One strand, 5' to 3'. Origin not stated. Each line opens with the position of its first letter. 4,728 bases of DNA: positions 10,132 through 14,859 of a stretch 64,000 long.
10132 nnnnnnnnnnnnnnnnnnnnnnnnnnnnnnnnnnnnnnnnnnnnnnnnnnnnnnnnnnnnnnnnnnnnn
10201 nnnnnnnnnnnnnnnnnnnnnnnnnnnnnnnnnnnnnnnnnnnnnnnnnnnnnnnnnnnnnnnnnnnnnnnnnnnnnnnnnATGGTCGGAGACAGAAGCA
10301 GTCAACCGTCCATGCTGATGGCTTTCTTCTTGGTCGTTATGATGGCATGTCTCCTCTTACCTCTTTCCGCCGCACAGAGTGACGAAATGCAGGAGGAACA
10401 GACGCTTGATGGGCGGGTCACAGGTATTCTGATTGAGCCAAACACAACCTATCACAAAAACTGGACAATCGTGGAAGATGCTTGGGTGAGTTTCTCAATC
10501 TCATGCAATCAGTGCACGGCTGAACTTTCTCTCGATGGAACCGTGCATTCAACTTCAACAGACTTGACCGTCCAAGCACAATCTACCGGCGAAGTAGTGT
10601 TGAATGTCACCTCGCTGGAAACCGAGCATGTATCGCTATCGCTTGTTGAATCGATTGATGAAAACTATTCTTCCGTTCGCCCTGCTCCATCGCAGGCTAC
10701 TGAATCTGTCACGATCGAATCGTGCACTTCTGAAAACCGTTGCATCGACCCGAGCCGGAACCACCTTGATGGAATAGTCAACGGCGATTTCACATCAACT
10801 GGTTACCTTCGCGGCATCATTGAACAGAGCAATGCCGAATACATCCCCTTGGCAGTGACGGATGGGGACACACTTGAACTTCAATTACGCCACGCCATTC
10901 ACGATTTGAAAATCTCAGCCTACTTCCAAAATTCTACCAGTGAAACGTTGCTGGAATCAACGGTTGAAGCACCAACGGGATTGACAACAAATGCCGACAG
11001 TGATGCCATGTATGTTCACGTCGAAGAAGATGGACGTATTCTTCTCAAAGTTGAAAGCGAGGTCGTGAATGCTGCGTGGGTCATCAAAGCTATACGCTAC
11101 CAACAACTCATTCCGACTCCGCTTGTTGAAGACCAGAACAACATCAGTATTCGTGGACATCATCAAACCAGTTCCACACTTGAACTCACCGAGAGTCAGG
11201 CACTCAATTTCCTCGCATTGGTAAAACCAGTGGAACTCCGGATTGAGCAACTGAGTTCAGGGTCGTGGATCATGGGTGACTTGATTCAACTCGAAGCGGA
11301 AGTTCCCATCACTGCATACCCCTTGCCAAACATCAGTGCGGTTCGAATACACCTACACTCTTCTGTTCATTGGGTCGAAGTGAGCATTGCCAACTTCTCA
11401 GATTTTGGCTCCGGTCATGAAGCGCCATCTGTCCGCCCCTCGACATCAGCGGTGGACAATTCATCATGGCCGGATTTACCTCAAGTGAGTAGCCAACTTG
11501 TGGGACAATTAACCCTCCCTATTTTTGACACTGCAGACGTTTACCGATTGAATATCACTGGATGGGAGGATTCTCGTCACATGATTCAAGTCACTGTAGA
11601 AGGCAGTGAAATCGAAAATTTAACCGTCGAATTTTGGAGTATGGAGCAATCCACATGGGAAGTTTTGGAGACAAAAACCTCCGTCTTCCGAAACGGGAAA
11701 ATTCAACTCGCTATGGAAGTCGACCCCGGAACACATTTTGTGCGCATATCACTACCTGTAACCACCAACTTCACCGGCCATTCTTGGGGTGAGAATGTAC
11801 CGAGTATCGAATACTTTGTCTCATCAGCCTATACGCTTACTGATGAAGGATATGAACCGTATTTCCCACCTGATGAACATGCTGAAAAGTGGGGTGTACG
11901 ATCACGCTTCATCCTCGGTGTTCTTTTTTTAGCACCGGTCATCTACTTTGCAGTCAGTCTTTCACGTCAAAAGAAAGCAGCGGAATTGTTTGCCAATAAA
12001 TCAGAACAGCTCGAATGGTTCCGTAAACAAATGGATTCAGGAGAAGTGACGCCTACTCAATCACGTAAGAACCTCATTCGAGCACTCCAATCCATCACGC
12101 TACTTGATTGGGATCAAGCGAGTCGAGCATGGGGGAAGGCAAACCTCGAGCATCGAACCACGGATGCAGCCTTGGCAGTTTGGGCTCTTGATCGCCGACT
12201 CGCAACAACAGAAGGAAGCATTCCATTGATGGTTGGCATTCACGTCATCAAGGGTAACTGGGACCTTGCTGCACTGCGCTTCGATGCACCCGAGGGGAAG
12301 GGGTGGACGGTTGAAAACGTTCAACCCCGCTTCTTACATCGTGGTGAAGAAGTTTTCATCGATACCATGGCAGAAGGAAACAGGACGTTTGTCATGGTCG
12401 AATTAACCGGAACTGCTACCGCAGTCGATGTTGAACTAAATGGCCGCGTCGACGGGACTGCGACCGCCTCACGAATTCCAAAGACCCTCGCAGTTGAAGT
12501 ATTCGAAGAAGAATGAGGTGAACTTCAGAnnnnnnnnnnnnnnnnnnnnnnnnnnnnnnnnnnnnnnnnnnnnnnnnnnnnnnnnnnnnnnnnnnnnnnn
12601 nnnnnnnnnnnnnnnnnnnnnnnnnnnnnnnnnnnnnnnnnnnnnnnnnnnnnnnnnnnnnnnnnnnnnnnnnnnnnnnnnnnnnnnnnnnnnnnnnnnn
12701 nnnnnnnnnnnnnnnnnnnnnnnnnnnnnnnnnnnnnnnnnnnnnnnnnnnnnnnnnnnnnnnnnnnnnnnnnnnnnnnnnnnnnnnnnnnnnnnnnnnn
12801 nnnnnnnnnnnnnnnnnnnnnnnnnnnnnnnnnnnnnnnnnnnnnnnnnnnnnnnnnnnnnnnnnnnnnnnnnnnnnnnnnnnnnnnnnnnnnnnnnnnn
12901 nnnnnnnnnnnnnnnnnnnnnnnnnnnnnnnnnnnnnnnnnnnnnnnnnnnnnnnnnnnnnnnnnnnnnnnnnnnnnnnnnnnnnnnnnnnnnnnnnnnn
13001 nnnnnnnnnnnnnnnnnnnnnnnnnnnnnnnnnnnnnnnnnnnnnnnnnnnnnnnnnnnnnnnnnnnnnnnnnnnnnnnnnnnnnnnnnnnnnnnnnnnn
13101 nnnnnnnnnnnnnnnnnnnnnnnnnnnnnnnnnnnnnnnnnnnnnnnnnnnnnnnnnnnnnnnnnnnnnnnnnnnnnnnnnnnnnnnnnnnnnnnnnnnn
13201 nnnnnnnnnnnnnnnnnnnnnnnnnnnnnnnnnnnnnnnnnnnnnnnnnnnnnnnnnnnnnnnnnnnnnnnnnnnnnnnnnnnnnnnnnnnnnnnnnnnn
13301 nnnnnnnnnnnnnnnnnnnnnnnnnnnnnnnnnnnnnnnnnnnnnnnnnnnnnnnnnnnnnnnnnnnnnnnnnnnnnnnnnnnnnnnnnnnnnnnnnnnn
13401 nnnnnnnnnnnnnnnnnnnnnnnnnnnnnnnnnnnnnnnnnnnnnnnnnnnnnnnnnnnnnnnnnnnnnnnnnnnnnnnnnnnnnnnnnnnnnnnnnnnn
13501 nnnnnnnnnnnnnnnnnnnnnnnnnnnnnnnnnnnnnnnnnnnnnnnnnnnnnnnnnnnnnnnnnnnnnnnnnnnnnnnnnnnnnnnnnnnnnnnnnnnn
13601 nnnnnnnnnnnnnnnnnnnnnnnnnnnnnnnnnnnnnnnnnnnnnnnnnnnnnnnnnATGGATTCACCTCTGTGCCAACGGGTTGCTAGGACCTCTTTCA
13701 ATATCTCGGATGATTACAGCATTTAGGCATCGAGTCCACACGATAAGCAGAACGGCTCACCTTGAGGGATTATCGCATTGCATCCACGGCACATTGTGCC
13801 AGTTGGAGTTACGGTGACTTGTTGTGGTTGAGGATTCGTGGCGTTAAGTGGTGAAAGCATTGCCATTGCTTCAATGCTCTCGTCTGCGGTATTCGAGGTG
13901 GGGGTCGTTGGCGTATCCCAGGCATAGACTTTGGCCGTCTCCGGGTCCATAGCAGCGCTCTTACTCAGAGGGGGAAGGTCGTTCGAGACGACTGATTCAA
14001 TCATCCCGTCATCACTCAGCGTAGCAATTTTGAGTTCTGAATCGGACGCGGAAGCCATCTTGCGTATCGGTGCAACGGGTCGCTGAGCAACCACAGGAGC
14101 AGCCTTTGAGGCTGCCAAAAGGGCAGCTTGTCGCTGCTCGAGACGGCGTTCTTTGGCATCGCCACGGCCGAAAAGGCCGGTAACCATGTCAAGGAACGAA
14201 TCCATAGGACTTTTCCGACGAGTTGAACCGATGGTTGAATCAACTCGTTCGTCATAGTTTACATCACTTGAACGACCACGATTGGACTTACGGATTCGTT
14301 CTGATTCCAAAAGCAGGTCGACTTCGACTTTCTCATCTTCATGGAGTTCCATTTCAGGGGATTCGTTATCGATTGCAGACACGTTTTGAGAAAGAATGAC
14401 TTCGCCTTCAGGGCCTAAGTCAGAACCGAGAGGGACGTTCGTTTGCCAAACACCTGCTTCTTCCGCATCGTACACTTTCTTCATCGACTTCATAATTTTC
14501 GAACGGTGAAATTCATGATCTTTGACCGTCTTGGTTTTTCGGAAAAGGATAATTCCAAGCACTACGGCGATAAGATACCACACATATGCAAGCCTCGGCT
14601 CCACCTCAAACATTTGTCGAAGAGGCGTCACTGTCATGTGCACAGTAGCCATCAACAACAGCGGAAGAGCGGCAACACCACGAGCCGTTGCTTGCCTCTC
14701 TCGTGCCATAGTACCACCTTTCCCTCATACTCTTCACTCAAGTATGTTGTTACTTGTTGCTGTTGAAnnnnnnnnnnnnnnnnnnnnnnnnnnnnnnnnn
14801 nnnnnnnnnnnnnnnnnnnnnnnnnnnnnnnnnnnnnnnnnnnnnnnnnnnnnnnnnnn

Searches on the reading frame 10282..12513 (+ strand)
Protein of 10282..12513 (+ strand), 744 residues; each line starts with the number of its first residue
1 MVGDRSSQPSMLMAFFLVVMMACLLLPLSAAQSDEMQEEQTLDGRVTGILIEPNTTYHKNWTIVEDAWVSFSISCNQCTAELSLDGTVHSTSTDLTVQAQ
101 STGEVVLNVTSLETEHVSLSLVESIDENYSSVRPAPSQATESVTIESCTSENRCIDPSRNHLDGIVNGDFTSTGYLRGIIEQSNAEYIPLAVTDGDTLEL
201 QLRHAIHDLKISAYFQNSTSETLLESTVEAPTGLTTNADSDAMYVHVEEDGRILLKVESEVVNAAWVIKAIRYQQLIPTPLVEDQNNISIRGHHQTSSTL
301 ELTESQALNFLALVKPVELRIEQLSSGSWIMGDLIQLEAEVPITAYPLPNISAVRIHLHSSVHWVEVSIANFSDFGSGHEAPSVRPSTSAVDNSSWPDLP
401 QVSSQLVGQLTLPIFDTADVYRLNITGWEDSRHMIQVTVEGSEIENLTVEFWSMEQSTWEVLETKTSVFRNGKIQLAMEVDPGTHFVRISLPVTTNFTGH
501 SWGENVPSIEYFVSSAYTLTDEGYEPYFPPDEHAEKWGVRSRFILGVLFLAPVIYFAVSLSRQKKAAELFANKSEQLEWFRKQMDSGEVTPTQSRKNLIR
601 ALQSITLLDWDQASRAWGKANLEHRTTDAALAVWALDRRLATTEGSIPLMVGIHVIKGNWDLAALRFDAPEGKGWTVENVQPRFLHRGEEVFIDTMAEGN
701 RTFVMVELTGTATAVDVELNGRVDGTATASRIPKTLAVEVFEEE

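Call 9: search_protein_families(library=pfam, proteins=[window:10282-12513:+], max_evalue=0.001)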
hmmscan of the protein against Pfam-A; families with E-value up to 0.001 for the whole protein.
window:10282-12513:+ (744 aa): 0 families

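Call 11: search_protein_families(library=pfam, proteins=[window:10282-12513:+], max_evalue=1)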
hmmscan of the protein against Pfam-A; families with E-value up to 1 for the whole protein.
window:10282-12513:+ (744 aa): 2 families
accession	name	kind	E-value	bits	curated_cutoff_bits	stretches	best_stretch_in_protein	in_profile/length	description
PF04519.19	Bactofilin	-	0.011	16.4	27.9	0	37-113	16-88/98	Polymer-forming cytoskeletal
PF10969.13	DUF2771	-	0.057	14.1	23.8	0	240-276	35-71/128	Protein of unknown function (DUF2771)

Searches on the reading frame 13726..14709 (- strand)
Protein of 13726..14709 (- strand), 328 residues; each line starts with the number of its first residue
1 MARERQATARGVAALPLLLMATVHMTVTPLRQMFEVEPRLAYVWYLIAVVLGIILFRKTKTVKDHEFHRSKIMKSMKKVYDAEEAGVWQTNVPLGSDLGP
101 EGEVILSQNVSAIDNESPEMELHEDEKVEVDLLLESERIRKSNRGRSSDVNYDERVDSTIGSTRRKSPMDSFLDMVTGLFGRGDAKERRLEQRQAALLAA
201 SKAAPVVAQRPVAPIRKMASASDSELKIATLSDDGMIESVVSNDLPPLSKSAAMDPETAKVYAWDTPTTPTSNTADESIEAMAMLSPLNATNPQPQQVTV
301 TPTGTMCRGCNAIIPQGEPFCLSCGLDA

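Call 9: search_protein_families(library=pfam, proteins=[window:13726-14709:-], max_evalue=0.001)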
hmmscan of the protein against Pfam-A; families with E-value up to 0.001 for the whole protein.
window:13726-14709:- (328 aa): 0 families

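Call 11: search_protein_families(library=pfam, proteins=[window:13726-14709:-], max_evalue=1)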
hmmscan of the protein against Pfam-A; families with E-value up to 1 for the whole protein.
window:13726-14709:- (328 aa): 3 families
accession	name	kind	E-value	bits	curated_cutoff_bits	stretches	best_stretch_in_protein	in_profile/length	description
PF13240.11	Zn_Ribbon_1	-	0.043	14.1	25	1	307-325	2-20/23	zinc-ribbon domain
PF18912.6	DZR_2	-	0.11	12.8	27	1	301-326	18-44/56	Double zinc ribbon domain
PF12773.13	DZR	-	0.14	12.7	27.3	1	304-325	24-45/45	Double zinc ribbon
